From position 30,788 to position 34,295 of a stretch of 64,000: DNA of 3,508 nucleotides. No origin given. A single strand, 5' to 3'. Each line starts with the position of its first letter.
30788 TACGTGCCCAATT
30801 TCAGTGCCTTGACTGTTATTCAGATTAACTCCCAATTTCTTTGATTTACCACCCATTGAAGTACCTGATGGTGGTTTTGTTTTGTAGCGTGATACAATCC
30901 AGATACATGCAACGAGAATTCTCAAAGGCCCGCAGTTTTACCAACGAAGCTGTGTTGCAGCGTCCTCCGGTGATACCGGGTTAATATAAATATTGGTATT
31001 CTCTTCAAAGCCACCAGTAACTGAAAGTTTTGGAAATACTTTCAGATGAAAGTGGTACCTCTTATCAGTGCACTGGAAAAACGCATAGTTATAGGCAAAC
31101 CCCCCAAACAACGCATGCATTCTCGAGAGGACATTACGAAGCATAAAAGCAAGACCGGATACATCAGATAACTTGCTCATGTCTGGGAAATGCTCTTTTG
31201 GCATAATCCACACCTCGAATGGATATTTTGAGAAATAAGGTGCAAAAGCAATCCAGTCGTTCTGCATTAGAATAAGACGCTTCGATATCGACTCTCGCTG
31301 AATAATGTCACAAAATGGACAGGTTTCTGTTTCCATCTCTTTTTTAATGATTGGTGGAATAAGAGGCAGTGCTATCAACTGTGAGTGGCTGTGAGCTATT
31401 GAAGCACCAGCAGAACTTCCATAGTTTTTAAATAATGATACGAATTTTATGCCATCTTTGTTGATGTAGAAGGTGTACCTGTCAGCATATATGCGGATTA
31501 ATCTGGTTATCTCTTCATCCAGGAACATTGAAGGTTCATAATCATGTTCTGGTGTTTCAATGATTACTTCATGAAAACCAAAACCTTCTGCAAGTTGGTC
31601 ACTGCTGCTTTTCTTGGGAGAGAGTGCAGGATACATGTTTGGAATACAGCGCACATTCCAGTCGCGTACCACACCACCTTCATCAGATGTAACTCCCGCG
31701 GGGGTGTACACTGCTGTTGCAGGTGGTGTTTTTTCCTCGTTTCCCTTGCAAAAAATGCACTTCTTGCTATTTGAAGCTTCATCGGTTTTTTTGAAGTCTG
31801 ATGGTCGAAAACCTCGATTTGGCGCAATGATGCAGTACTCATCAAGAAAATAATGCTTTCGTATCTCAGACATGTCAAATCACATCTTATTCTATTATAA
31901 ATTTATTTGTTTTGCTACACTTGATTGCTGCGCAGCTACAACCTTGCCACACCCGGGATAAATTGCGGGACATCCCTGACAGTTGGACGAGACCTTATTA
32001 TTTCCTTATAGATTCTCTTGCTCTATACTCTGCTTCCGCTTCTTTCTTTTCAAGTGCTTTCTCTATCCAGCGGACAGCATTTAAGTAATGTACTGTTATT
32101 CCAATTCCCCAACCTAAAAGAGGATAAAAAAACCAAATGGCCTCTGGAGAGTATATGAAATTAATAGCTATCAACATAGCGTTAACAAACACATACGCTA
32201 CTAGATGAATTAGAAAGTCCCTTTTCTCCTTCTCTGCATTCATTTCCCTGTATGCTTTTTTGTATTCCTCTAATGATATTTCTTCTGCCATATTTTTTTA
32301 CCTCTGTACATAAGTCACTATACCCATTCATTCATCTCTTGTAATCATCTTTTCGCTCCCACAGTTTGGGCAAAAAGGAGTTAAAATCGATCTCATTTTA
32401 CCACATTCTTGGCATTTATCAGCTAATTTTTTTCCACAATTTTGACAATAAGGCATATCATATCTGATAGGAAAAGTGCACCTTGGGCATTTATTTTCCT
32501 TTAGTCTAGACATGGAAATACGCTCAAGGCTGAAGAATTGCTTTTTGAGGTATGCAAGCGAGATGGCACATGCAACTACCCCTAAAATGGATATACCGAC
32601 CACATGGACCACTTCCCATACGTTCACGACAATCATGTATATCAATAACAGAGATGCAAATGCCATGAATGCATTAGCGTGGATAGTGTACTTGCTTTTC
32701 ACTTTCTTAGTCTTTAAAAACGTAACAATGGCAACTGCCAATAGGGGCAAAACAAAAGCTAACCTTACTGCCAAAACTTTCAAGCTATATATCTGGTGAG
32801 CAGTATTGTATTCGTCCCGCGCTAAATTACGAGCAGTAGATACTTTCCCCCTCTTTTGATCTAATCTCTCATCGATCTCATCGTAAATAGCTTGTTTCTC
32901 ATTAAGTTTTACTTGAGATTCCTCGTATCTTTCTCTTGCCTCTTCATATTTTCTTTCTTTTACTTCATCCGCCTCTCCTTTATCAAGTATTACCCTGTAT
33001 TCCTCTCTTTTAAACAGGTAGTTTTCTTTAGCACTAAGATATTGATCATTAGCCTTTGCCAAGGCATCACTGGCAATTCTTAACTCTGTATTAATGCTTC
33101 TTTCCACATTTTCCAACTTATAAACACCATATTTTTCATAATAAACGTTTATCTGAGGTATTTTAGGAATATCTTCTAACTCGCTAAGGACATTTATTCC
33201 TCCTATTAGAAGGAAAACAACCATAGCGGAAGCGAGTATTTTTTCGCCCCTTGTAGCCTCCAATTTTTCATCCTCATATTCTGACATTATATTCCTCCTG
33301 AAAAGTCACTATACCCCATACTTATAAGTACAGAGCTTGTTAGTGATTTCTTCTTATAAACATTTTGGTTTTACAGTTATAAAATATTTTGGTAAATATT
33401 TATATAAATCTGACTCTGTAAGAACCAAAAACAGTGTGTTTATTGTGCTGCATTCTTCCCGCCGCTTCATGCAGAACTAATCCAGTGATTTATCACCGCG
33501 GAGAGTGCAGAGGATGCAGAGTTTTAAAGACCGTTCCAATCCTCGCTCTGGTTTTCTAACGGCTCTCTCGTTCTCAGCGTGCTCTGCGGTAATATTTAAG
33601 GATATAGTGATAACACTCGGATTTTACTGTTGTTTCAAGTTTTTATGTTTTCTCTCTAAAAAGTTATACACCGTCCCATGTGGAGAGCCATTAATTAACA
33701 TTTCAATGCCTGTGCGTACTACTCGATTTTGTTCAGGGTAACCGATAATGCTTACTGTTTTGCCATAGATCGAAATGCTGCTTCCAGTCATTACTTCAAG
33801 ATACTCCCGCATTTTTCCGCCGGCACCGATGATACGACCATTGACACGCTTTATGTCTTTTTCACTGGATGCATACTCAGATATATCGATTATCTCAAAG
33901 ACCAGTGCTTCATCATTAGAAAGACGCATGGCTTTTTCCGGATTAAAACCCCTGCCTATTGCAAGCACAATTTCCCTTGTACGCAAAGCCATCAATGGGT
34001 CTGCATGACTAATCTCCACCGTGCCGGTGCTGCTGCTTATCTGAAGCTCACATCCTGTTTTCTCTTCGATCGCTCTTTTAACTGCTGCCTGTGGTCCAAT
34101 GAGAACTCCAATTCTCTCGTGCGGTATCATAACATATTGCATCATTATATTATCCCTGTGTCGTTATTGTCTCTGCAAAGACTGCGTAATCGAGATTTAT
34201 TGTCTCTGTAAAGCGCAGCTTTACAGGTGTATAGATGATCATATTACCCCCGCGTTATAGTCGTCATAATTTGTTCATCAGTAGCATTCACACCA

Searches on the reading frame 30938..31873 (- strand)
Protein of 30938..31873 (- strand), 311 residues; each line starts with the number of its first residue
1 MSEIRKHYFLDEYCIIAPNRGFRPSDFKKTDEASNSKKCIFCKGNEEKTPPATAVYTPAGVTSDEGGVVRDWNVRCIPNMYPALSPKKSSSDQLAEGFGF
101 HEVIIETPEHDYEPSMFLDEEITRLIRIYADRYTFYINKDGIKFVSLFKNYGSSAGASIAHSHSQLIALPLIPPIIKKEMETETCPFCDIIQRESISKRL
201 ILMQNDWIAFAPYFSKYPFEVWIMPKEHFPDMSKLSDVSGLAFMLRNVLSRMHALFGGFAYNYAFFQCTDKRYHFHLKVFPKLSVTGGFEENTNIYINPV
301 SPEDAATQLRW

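Call 83: search_protein_families(library=pfam, proteins=[window:30938-31873:-], max_evalue=0.01)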
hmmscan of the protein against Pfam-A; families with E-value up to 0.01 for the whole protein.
window:30938-31873:- (311 aa): 6 families
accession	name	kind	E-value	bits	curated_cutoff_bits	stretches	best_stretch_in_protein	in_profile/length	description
PF16268.10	DUF4921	-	1e-13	51.5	28.5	1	134-305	213-389/425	Domain of unknown function (DUF4921)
PF16285.10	DUF4931_N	-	2.7e-09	37.6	24.1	1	101-169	53-121/124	Domain of unknown function (DUF4931) N-terminal domain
PF02744.22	GalP_UDP_tr_C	-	4.6e-09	36.6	29.2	1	187-277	17-115/165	Galactose-1-phosphate uridyl transferase, C-terminal domain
PF01087.27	GalP_UDP_transf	-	0.00059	20.7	22.1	1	93-173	104-184/184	Galactose-1-phosphate uridyl transferase, N-terminal domain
PF19327.4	Ap4A_phos_N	-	0.0032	17.4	23.1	1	148-174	139-165/177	Ap4A phosphorylase N-terminal domain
PF01230.28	HIT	-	0.006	17.6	21.5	0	196-265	4-75/98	HIT domain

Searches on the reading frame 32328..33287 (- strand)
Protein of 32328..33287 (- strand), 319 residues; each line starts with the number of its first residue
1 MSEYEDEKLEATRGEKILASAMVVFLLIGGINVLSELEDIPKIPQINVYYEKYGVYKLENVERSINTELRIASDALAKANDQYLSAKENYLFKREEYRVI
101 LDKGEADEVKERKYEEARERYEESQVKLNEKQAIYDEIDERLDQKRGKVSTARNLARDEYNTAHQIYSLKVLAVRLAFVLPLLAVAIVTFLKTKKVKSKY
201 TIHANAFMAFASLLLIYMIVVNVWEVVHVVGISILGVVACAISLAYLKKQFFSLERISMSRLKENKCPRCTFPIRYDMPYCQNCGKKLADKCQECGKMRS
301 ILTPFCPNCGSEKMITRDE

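Call 83: search_protein_families(library=pfam, proteins=[window:32328-33287:-], max_evalue=0.01)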
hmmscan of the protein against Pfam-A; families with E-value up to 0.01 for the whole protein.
window:32328-33287:- (319 aa): 4 families
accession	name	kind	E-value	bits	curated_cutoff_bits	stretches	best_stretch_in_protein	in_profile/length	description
PF12773.13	DZR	-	5.1e-09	36.6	27.3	1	267-310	1-45/45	Double zinc ribbon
PF13248.11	Zn_ribbon_3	-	2.2e-05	24.2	27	0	264-288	2-26/26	zinc-ribbon domain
PF17032.10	Zn_ribbon_15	-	4.5e-05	24.6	28.9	0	248-285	51-73/73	zinc-ribbon family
PF13240.11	Zn_Ribbon_1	-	0.00087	19.5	25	0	291-312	1-22/23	zinc-ribbon domain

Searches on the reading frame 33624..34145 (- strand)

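Call 83: search_protein_families(library=pfam, proteins=[window:33624-34145:-], max_evalue=0.01)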
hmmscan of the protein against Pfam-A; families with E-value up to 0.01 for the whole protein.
window:33624-34145:- (173 aa): 4 families
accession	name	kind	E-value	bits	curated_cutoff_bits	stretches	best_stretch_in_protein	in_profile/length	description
PF00013.35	KH_1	-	3.9e-12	46.2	21.5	2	4-46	3-51/66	KH domain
PF21800.4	KH_KRR1_2nd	-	1.3e-10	41.6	27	1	83-151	3-71/91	KRR1 small subunit processome component, second KH domain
PF22675.2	KH-I_KHDC4-BBP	-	3.7e-05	23.9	30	0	101-131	7-37/76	KHDC4/BBP-like, KH-domain type I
PF22891.2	KH_PNO1_2nd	-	5.3e-05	23.7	27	1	83-163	5-83/90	Eukaryotic type KH-domain (KH-domain type I) (327.11.2)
